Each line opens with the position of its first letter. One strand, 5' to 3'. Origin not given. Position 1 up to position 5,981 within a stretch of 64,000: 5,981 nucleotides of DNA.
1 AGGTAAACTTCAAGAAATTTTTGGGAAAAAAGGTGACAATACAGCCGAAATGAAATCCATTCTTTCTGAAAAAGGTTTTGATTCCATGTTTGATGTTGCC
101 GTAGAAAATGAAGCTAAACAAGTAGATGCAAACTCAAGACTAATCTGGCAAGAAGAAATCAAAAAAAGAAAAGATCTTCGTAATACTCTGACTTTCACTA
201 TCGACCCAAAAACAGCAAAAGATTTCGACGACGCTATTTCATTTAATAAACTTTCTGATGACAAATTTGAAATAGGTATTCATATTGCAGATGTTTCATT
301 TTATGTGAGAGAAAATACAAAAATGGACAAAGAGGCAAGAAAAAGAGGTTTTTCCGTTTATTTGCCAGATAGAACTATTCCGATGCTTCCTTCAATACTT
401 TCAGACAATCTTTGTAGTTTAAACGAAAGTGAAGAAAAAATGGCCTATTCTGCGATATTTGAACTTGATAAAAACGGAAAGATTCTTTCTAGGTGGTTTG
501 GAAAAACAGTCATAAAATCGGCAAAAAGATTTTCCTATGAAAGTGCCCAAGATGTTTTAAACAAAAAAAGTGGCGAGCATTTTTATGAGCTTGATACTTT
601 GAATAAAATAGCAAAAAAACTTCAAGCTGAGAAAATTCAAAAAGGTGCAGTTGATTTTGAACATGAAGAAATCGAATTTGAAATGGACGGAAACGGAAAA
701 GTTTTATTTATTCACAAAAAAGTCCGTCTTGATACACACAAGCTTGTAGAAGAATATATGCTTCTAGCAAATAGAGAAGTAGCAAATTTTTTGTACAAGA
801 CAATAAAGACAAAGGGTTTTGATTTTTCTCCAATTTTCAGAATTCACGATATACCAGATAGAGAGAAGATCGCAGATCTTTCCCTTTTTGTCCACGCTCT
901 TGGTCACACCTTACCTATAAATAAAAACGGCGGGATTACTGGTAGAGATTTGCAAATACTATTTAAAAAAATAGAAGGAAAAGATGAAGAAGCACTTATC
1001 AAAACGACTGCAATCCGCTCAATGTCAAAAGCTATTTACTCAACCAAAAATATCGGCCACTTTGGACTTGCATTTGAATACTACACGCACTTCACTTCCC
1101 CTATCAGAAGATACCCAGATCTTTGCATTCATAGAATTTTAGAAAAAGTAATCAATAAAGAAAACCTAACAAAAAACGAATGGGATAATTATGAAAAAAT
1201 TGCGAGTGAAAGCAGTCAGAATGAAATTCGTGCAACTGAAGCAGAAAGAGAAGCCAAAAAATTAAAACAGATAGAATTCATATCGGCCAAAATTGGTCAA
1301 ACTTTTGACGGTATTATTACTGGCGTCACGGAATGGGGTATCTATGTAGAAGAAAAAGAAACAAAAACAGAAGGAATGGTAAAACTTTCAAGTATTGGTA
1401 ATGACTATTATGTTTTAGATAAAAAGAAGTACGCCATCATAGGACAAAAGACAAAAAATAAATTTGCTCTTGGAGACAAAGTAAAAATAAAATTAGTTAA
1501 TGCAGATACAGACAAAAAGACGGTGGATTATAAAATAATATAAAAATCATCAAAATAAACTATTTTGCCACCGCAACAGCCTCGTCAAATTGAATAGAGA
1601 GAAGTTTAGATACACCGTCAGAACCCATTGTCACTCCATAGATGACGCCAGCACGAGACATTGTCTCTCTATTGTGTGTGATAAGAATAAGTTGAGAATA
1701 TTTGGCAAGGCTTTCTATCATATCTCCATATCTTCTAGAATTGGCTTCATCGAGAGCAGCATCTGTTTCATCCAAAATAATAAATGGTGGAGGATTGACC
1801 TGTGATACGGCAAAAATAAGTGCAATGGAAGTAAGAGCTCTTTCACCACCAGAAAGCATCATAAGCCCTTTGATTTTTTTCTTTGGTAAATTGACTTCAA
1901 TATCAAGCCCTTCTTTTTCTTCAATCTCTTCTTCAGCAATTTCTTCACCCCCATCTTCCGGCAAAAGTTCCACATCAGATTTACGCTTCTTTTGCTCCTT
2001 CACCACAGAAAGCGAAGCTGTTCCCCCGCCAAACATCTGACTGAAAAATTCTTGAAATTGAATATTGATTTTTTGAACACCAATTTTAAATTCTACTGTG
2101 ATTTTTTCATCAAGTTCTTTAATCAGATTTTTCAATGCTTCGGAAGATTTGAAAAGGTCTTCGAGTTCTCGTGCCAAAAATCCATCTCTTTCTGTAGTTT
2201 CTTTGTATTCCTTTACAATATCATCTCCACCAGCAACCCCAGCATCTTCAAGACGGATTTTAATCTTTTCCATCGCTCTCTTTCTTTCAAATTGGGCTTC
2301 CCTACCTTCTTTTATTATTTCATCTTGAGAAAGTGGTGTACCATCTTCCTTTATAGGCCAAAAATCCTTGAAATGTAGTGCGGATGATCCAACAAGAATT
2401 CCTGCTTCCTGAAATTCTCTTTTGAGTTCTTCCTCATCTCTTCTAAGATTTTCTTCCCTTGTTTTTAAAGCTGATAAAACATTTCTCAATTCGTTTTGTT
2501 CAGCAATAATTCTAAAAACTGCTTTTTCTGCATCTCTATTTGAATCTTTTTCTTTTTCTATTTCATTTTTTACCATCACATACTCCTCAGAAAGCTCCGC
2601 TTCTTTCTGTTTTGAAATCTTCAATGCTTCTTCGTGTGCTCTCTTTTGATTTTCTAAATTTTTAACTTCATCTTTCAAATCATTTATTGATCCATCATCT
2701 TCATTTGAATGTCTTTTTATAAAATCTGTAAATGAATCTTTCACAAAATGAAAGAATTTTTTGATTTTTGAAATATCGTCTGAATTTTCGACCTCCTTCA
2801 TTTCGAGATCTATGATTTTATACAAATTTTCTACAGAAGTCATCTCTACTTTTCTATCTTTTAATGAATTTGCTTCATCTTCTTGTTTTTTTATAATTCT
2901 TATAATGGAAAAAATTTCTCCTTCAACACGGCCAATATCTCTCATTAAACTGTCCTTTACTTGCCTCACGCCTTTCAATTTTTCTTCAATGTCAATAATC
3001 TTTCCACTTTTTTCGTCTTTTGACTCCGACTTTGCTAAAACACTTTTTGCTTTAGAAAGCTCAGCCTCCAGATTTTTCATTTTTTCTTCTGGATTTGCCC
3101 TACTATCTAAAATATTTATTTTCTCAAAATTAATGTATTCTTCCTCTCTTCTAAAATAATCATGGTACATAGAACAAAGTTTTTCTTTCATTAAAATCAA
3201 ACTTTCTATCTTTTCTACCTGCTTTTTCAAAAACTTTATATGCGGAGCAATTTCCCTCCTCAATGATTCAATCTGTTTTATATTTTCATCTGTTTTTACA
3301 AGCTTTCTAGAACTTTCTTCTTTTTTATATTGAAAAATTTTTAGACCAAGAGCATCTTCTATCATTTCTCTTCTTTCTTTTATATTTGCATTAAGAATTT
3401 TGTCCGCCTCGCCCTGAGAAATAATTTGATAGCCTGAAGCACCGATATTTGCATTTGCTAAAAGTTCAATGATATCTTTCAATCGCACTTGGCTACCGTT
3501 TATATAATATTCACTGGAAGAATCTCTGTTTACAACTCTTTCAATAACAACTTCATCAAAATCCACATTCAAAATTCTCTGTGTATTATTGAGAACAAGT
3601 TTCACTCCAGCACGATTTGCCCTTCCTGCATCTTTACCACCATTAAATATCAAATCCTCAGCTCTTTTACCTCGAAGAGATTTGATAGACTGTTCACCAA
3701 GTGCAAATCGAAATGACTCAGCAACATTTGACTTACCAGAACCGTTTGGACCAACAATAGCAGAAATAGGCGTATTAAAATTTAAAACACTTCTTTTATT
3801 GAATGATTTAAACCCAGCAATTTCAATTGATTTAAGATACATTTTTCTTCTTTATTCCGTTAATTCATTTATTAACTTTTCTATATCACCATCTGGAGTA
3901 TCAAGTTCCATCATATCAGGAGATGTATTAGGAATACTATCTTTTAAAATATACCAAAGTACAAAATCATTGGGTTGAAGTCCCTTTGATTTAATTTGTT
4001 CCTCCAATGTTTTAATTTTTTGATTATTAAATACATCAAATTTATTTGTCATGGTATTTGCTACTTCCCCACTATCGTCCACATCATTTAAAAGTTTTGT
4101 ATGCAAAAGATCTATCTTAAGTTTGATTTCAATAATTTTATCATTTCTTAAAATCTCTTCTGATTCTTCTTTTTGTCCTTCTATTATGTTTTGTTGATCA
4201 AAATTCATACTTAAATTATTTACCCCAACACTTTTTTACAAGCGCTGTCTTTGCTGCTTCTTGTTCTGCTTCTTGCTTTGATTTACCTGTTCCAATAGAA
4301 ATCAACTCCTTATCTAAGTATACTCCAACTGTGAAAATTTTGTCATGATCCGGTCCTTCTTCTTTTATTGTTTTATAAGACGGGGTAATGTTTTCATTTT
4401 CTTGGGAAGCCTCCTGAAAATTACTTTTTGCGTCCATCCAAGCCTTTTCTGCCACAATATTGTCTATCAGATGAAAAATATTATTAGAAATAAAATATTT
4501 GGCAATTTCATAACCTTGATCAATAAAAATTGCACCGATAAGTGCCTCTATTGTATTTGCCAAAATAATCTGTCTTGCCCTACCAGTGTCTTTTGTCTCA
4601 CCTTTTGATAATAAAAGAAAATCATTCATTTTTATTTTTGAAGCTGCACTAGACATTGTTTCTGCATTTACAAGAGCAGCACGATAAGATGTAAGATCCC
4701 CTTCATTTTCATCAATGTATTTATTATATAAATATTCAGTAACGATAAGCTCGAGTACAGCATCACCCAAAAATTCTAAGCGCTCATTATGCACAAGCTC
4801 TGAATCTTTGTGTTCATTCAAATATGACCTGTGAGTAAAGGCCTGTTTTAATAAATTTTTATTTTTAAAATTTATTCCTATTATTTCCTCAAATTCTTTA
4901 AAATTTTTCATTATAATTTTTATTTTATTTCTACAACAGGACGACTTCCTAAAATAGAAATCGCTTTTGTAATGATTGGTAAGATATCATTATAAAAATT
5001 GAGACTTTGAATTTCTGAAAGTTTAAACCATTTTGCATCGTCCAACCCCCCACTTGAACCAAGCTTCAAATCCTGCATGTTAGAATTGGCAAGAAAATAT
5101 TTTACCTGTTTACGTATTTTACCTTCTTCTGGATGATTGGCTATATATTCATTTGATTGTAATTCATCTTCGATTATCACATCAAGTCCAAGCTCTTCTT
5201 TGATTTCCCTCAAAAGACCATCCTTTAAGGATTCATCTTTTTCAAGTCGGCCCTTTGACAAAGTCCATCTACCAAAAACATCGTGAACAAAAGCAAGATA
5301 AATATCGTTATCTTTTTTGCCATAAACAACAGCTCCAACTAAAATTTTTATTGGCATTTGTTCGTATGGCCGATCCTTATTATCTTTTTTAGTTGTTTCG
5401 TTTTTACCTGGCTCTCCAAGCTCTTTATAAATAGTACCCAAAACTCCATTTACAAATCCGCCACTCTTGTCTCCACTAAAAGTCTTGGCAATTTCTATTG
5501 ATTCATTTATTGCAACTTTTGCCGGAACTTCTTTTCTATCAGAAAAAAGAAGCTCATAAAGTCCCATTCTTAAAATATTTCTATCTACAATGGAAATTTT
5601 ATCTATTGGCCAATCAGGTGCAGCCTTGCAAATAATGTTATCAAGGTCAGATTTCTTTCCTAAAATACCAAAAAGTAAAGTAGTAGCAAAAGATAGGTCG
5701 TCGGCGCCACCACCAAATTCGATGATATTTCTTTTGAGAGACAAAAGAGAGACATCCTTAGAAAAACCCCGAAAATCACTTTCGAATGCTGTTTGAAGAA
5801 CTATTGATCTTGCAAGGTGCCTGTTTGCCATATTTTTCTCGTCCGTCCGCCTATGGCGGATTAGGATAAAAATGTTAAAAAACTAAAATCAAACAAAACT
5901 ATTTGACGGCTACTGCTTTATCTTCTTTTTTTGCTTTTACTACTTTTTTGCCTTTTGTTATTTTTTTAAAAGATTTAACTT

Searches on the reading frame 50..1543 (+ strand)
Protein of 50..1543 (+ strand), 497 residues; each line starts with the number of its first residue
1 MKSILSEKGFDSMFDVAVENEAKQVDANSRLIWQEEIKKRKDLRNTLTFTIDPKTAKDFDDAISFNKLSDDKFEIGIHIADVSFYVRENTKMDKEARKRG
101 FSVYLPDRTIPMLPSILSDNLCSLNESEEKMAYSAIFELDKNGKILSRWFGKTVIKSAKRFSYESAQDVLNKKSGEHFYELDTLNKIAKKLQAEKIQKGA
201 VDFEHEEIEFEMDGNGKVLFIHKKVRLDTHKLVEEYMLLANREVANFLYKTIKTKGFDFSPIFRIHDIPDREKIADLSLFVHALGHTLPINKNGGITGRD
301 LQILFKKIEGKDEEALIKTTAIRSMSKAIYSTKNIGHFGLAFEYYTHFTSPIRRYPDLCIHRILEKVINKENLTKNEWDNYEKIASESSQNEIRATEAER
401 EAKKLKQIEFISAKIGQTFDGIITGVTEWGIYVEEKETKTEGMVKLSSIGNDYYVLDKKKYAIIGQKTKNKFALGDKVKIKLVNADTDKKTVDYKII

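Call 8: search_protein_families(library=pfam, proteins=[window:50-1543:+], max_evalue=0.0001)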
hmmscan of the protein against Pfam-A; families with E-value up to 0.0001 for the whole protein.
window:50-1543:+ (497 aa): 2 families
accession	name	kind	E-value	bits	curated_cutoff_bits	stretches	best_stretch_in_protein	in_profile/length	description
PF00773.25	RNB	-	1.1e-106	357.2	29.3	1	40-369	1-325/326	RNB domain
PF00575.29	S1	-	2.6e-06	28.1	22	1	414-492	3-69/74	S1 RNA binding domain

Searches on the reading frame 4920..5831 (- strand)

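Call 8: search_protein_families(library=pfam, proteins=[window:4920-5831:-], max_evalue=0.0001)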
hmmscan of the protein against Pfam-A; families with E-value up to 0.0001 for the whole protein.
window:4920-5831:- (303 aa): 2 families
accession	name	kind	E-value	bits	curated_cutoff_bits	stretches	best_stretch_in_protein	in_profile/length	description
PF01029.23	NusB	-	2.8e-29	102.6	23.1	1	7-136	3-133/133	NusB family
PF00293.34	NUDIX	-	4.5e-12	46.6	21.1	1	165-282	6-126/134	NUDIX domain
